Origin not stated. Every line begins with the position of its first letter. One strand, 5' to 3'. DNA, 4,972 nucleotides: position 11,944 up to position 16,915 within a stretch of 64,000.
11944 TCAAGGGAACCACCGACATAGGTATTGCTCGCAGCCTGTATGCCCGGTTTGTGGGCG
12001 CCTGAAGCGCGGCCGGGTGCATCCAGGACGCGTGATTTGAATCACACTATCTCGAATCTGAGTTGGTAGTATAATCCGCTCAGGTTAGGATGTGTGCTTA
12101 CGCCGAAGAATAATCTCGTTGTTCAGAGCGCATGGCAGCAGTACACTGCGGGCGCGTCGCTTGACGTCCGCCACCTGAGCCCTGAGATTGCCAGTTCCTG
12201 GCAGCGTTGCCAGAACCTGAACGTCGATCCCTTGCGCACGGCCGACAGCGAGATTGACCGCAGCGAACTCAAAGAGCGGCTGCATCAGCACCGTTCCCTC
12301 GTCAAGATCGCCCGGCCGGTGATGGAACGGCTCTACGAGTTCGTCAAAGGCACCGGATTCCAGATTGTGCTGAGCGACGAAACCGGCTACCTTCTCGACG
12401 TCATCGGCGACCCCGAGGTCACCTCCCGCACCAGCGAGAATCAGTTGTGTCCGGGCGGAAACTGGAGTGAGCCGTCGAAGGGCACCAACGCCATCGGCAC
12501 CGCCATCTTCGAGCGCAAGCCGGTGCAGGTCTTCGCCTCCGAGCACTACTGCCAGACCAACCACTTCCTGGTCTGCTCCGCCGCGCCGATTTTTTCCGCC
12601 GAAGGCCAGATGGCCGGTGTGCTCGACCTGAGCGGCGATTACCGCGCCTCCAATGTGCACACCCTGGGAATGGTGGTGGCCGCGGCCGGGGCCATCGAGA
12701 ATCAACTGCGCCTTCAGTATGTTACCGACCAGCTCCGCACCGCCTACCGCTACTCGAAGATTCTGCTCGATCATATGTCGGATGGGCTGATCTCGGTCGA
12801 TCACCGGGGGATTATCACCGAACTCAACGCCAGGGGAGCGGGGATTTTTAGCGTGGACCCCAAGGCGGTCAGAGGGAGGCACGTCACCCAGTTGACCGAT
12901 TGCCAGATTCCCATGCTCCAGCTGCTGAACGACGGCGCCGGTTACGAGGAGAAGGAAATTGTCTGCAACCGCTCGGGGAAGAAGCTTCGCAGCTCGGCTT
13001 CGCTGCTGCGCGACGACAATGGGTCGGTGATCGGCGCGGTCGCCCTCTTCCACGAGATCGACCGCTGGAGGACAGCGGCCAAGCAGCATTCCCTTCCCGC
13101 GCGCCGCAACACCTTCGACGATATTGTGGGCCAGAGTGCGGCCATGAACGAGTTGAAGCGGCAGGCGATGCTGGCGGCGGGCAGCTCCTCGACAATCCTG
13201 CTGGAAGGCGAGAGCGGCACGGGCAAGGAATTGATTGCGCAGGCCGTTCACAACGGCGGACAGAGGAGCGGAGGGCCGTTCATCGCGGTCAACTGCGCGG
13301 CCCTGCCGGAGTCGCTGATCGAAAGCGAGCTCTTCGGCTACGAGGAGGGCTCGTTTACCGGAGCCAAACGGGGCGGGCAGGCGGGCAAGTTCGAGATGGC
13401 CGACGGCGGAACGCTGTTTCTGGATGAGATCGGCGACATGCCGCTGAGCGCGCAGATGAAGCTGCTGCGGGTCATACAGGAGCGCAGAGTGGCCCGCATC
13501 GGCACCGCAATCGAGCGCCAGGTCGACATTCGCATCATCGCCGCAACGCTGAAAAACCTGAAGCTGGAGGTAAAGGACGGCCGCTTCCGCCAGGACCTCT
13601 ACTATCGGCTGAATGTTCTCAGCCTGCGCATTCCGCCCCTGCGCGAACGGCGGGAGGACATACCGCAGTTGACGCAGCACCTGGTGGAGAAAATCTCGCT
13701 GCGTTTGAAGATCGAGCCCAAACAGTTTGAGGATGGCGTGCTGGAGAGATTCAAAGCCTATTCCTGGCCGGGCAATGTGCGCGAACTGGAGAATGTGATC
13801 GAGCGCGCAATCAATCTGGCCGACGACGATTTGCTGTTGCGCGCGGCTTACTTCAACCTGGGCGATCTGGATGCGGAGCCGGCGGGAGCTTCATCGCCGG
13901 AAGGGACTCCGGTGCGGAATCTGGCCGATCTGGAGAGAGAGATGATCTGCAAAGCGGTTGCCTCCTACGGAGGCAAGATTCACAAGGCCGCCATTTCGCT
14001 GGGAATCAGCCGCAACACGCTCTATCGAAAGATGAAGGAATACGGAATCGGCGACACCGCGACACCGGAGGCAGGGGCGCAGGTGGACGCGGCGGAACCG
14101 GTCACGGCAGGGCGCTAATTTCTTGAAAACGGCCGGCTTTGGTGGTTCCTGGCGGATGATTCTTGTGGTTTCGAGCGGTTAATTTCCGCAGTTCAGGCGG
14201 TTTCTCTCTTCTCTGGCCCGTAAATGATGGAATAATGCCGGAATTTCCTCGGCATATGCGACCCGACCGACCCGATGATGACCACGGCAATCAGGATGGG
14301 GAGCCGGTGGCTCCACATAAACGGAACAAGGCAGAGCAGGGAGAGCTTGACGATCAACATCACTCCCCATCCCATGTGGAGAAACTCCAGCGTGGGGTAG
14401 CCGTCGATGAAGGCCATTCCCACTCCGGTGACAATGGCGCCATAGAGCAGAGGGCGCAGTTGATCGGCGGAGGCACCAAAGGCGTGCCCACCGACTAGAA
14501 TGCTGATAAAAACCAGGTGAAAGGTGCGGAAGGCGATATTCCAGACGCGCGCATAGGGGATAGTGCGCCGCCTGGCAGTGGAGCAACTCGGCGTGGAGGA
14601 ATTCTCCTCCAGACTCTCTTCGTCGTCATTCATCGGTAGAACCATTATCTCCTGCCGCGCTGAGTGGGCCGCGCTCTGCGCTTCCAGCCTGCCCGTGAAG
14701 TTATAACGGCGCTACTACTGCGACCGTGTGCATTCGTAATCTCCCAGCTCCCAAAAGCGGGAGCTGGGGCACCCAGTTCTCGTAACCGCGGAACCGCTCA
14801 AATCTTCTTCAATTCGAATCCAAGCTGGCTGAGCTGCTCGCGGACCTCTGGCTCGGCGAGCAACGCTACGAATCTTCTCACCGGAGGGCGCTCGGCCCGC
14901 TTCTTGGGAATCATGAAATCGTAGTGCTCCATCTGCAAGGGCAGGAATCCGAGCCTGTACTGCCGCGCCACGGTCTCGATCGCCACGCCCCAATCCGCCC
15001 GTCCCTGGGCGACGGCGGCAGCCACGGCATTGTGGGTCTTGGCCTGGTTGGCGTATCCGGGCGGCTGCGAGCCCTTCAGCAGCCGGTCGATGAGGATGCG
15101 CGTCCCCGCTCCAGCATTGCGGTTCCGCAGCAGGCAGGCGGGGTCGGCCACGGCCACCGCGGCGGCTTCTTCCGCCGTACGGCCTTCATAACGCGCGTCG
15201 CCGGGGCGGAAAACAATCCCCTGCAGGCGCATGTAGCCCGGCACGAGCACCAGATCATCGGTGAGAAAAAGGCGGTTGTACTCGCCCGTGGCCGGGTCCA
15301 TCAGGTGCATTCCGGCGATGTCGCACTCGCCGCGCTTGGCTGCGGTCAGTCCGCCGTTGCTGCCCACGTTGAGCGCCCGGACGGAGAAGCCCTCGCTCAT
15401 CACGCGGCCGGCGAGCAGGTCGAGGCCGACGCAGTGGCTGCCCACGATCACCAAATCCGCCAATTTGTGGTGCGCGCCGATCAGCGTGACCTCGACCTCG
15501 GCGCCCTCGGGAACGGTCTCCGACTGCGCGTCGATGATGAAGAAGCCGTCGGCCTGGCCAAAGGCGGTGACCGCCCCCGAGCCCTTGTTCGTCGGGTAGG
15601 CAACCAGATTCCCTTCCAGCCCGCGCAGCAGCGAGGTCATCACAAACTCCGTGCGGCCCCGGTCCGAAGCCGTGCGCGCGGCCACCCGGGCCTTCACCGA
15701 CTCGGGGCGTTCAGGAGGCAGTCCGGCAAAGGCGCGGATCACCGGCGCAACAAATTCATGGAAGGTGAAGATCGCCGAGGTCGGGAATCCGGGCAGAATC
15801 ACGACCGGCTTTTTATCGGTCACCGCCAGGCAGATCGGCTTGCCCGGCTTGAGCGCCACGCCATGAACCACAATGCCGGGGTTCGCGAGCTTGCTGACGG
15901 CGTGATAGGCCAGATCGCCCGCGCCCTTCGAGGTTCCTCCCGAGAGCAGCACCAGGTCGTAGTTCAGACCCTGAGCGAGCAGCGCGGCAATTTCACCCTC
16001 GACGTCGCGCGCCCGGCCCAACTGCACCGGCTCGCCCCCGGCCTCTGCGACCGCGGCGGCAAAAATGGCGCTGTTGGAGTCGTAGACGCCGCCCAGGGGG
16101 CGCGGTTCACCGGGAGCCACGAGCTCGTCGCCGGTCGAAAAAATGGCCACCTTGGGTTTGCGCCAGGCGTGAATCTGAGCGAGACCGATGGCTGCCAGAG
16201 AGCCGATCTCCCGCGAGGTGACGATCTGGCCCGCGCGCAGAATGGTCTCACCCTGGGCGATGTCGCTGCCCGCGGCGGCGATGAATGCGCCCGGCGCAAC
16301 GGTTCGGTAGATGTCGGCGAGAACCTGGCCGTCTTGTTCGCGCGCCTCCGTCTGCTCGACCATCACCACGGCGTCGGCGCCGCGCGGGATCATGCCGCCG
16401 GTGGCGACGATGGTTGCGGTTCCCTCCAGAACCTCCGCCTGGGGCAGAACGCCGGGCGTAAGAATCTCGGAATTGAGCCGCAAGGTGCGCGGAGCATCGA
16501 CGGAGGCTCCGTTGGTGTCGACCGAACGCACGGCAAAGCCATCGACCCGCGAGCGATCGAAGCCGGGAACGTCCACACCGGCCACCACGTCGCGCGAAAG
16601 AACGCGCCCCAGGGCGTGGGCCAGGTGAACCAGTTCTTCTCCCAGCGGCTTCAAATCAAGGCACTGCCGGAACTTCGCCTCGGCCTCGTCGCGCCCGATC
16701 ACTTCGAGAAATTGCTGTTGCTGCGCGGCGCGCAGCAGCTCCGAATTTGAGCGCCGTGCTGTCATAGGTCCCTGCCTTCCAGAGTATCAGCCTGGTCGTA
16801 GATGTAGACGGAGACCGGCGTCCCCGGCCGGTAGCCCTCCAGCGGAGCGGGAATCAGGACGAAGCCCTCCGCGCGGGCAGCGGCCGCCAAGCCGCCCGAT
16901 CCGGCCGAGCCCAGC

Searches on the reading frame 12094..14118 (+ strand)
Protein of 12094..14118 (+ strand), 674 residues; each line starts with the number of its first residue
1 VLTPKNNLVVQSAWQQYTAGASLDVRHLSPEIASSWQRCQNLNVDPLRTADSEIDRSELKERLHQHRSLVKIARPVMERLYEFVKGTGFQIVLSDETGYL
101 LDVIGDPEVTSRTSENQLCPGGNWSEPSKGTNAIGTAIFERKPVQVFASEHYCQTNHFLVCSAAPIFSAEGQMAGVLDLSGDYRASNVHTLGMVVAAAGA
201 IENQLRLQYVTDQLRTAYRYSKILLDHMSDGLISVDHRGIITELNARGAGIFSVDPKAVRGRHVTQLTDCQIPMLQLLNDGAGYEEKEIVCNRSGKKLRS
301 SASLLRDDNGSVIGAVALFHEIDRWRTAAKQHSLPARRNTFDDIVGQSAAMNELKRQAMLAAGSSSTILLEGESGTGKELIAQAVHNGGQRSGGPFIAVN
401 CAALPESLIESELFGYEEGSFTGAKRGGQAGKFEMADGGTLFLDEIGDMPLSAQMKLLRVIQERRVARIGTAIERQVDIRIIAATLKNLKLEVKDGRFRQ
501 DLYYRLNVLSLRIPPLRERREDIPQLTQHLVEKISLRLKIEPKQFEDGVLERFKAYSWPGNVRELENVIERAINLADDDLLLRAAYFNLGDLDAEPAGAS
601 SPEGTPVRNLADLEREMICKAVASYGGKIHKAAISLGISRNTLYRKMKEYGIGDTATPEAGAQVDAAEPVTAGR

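Call 11: search_protein_families(library=pfam, proteins=[window:12094-14118:+])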
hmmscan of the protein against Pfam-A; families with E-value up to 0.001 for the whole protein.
window:12094-14118:+ (674 aa): 11 families
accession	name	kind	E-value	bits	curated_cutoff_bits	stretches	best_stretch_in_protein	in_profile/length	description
PF00158.32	Sigma54_activat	-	1.2e-68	230.5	20.2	1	344-511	1-167/168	Sigma-54 interaction domain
PF25601.1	AAA_lid_14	-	4e-22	78.3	27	1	517-581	1-65/87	AAA+ ATPase lid domain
PF14532.12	Sigma54_activ_2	-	8.1e-22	78.4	25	1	345-516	1-138/138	Sigma-54 interaction domain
PF02954.25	HTH_8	-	3e-12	46.5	22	1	610-650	2-42/42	Bacterial regulatory protein, Fis family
PF01590.32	GAF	-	1e-10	42.7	22.4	1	69-202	2-130/133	GAF domain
PF08448.16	PAS_4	-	2.4e-08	34.6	23.1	1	225-322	1-105/110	PAS fold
PF18024.7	HTH_50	-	9.1e-08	32.1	27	1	610-652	8-49/50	Helix-turn-helix domain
PF00989.32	PAS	-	1.2e-06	28.9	22.6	1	224-322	6-113/113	PAS fold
PF13426.13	PAS_9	-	1.6e-06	28.8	27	1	230-322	2-101/103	PAS domain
PF07728.20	AAA_5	-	6.3e-05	23.4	22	1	368-486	2-122/139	AAA domain (dynein-related subfamily)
PF01078.27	Mg_chelatase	-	7.5e-05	22.7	20.3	0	341-386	2-43/207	Magnesium chelatase, subunit ChlI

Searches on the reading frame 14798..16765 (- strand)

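Call 10: search_protein_families(library=pfam, proteins=[window:14798-16765:-])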
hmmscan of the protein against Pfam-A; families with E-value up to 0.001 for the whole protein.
window:14798-16765:- (655 aa): 5 families
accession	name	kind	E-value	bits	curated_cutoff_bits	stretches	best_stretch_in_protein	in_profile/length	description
PF12727.12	PBP_like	-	2.1e-48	164.5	27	1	458-636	9-192/193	PBP superfamily domain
PF03453.22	MoeA_N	-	2.6e-40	138.1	30.8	1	27-194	5-160/160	MoeA N-terminal region (domain I and II)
PF00994.29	MoCF_biosynth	-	5.6e-27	94.7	26.6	1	207-344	1-143/144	Probable molybdopterin binding domain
PF03454.20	MoeA_C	-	2.2e-13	50.7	22.1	1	358-428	1-71/72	MoeA C-terminal region (domain IV)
PF13531.11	SBP_bac_11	-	2.1e-05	24.8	25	0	573-651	139-227/227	Bacterial extracellular solute-binding protein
